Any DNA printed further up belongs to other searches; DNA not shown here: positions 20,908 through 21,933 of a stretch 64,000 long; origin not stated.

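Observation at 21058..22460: Minimal two-gene archaeosine-type module: stand-alone ArcS-like domain plus a short radical SAM partner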

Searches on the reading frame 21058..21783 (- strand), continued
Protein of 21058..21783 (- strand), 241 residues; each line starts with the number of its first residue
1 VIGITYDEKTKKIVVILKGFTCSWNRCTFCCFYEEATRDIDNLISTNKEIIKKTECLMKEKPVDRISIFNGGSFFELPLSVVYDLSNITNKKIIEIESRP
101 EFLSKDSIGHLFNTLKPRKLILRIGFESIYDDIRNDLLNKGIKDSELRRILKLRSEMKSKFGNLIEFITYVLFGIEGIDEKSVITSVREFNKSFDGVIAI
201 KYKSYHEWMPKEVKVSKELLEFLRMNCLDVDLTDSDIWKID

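Call 63: search_dna_similar(query=window:21058-21783:-, collection=phages, mode=protein, max_evalue=0.001, max_rows=15)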
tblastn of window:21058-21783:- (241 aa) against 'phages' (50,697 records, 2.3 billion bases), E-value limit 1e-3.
No match.

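Call 69: find_encoding_contigs(protein=P0192, flank=6000, max_places=1)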
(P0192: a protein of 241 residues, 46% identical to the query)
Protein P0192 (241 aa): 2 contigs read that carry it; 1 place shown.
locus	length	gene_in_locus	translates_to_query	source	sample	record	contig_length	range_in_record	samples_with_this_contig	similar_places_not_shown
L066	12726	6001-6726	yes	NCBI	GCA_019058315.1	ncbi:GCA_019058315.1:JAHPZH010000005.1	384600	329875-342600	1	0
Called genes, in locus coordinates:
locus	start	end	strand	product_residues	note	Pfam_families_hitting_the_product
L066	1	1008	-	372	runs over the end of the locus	PF06050:HGD-D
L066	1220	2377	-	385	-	PF02754:CCG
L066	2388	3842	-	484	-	PF01565:FAD_binding_4, PF02913:FAD-oxidase_C (faint)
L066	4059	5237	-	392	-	-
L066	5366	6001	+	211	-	PF17884:DUF5591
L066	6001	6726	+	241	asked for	-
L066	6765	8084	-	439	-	PF06050:HGD-D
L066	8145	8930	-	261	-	PF01869:BcrAD_BadFG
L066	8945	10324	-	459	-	PF06050:HGD-D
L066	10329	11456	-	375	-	PF06050:HGD-D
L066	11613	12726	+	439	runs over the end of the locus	PF06050:HGD-D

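Call 70: find_encoding_contigs(protein=P0195, flank=6000, max_places=1)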
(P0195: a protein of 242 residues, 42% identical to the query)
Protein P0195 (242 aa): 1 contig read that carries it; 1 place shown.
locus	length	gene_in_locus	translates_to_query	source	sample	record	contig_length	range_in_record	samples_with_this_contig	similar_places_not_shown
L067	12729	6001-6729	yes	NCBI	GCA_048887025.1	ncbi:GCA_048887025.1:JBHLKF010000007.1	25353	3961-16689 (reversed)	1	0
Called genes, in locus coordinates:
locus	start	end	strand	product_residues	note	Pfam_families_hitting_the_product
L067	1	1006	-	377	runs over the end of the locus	PF06050:HGD-D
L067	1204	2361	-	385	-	PF13183:Fer4_8 (faint), PF02754:CCG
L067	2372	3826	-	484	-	PF01565:FAD_binding_4, PF02913:FAD-oxidase_C (weak)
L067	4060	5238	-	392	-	-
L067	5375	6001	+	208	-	PF17884:DUF5591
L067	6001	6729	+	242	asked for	-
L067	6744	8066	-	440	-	PF06050:HGD-D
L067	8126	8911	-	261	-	PF01869:BcrAD_BadFG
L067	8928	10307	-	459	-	PF06050:HGD-D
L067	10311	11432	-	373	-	PF06050:HGD-D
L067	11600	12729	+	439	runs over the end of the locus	PF06050:HGD-D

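Call 72: search_protein_families(library=padloc, proteins=[window:21058-21783:-], max_evalue=0.01)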
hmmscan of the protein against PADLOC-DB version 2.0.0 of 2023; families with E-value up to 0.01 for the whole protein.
window:21058-21783:- (241 aa): 0 families

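Call 73: search_protein_families(library=phrogs, proteins=[window:21058-21783:-], max_evalue=0.01)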
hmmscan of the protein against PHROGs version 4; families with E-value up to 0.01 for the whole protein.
window:21058-21783:- (241 aa): 0 families

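Call 78: find_encoding_contigs(protein=P0121, flank=1000, max_places=8)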
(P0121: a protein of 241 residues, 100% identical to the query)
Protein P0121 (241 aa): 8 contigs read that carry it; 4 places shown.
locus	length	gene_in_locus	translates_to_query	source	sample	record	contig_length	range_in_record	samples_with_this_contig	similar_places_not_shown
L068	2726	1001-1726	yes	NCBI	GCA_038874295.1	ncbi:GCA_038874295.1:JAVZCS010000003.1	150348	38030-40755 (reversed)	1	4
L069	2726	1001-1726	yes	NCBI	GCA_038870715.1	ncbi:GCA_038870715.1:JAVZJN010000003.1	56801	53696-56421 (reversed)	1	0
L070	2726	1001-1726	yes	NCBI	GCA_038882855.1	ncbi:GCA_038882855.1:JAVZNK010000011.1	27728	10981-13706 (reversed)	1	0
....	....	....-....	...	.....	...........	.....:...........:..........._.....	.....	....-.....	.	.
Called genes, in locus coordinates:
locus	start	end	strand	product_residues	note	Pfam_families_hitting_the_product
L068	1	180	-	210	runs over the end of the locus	PF00702:Hydrolase, PF03031:NIF (faint), PF06888:Put_Phosphatase (weak), PF12710:HAD, PF13419:HAD_2 (weak)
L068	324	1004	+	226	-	PF17884:DUF5591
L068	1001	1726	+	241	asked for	-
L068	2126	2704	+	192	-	-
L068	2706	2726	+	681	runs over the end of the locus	PF14551:MCM_N, PF17207:MCM_OB, PF00493:MCM, PF07728:AAA_5 (weak), PF01078:Mg_chelatase (weak), PF17855:MCM_lid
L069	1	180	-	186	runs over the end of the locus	PF00702:Hydrolase, PF03031:NIF (faint), PF06888:Put_Phosphatase (weak), PF12710:HAD, PF13419:HAD_2 (weak)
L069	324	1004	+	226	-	PF17884:DUF5591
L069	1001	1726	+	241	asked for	-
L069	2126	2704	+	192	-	-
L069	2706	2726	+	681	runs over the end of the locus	PF14551:MCM_N, PF17207:MCM_OB, PF00493:MCM, PF07728:AAA_5 (weak), PF01078:Mg_chelatase (weak), PF17855:MCM_lid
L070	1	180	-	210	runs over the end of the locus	PF00702:Hydrolase, PF03031:NIF (faint), PF06888:Put_Phosphatase (weak), PF12710:HAD, PF13419:HAD_2 (weak)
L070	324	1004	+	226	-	PF17884:DUF5591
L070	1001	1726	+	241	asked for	-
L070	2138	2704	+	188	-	-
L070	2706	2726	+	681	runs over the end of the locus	PF14551:MCM_N, PF17207:MCM_OB, PF00493:MCM, PF07728:AAA_5 (weak), PF01078:Mg_chelatase (weak), PF17855:MCM_lid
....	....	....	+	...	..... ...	-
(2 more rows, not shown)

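Call 91: search_protein_families(library=pfam, proteins=[L066:5366-6001:+], max_evalue=0.001)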
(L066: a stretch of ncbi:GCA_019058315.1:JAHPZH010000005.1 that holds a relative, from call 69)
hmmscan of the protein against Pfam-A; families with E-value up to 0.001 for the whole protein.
L066:5366-6001:+ (211 aa): 1 family
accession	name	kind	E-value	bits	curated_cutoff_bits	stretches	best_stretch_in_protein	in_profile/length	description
PF17884.7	DUF5591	-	1.4e-09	38.4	26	1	30-158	6-121/150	Domain of unknown function (DUF5591)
